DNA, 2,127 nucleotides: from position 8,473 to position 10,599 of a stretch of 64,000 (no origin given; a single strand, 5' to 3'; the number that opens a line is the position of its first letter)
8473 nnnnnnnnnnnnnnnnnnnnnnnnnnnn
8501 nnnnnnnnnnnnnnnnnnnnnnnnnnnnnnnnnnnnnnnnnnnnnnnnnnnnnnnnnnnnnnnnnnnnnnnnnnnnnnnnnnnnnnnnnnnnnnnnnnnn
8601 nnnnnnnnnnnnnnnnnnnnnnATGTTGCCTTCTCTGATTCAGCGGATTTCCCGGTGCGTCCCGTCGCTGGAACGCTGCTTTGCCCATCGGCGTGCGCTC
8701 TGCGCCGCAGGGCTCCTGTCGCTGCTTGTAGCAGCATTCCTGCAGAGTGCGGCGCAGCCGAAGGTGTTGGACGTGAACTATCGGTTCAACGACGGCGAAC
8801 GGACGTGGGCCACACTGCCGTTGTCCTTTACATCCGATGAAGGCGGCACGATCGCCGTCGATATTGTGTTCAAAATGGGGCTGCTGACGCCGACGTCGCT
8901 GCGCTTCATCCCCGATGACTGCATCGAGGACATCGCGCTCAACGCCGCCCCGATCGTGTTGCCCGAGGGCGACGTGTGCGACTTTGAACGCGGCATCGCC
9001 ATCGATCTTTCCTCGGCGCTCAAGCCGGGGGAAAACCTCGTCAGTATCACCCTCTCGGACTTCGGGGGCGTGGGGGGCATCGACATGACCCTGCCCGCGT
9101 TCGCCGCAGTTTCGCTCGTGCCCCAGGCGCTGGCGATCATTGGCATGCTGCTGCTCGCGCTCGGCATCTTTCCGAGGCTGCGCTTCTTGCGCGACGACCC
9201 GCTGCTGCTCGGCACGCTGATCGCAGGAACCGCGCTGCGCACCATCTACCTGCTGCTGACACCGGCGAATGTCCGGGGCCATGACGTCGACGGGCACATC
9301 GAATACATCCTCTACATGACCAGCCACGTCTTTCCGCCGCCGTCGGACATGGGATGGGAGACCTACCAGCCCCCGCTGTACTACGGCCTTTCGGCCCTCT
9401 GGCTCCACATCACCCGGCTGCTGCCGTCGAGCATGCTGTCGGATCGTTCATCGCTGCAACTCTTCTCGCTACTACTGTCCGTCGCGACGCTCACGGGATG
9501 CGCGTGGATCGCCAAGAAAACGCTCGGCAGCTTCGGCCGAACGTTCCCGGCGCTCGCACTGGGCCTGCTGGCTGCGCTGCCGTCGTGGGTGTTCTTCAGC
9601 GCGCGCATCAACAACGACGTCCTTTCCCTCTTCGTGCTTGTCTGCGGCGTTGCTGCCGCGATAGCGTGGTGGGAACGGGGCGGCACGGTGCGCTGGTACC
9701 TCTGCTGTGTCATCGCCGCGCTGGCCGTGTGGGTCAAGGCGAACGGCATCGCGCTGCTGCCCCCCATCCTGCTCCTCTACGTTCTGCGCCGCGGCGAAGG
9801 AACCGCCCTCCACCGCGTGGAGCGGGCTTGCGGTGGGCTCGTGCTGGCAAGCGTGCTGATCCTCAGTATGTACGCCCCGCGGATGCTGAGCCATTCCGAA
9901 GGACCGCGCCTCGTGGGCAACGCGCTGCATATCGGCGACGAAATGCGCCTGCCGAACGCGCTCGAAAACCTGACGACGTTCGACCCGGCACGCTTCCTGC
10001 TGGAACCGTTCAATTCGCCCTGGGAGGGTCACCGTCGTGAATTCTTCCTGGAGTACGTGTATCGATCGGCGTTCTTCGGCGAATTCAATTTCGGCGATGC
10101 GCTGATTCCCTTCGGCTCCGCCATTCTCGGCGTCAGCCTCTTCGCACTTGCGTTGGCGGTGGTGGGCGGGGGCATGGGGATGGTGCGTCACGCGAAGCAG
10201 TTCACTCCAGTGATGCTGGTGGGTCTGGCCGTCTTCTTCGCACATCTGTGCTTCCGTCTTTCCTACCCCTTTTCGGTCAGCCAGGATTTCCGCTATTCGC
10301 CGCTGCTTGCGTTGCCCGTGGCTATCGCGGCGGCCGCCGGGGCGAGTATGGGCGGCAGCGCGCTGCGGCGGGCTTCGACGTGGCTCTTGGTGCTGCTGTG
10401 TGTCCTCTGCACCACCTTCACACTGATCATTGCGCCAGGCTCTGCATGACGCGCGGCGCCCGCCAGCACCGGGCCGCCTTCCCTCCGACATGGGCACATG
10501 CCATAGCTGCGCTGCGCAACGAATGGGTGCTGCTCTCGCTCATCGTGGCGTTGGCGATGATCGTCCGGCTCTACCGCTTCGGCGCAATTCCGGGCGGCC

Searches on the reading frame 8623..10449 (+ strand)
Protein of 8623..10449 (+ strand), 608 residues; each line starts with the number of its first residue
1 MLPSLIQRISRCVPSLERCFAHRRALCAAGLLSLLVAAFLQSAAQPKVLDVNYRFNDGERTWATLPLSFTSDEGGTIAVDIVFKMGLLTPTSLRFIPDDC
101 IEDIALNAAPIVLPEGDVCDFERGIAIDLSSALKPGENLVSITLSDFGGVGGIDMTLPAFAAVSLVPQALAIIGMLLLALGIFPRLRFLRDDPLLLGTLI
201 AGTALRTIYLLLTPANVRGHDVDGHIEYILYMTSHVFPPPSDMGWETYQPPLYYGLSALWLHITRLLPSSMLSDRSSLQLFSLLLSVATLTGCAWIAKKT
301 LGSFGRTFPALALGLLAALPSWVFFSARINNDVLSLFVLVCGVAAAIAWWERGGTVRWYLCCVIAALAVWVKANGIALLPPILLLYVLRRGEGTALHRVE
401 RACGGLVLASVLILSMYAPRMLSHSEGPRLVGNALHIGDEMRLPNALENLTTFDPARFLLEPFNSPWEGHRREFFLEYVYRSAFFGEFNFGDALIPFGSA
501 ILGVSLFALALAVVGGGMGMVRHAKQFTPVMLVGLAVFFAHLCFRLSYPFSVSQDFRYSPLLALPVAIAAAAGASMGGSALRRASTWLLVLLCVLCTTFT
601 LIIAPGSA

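Call 65: search_protein_families(library=pfam, proteins=[window:8623-10449:+], max_evalue=0.001)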
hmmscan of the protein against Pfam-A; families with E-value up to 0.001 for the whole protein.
window:8623-10449:+ (608 aa): 1 family
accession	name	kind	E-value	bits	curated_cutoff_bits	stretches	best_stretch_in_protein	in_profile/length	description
PF13231.12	PMT_2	-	1.3e-05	25.9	26.1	1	276-412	22-153/160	Dolichyl-phosphate-mannose-protein mannosyltransferase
